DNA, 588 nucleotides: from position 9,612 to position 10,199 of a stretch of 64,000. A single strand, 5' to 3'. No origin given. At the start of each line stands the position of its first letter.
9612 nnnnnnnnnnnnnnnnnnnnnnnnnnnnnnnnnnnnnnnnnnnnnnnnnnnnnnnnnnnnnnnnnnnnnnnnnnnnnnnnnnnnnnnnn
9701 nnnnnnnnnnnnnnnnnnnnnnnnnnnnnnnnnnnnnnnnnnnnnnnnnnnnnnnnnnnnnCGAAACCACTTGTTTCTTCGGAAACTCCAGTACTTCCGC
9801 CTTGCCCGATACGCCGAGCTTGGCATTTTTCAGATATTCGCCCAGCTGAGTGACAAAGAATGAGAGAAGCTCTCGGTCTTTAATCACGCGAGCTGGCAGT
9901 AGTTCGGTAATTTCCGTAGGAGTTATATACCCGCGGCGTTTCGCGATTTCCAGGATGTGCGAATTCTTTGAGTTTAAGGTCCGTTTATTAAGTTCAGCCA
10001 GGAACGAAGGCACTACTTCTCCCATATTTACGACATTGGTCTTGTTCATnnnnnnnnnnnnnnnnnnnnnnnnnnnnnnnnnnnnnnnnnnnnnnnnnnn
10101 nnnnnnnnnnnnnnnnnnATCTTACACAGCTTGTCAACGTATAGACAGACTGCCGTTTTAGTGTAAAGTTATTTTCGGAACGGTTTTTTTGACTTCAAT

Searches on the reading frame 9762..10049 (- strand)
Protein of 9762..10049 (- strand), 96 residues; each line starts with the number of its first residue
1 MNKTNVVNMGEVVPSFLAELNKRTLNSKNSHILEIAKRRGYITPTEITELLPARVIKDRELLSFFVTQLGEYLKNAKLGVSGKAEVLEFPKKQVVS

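Call 70: find_related_loci(query=A6, collection=metagenome_contigs, flank=8000)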
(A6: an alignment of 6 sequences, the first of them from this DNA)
Query A6 (96 aa) in metagenome_contigs; peptide patterns used: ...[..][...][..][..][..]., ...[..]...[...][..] (x = any residue, [..] = any of these).
286 stretches matched a pattern; 1 encode a relative of the query (tblastn E <= 1e-3); 1 distinct loci.
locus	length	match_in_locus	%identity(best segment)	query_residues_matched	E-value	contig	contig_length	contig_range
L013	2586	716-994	73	1-93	1e-42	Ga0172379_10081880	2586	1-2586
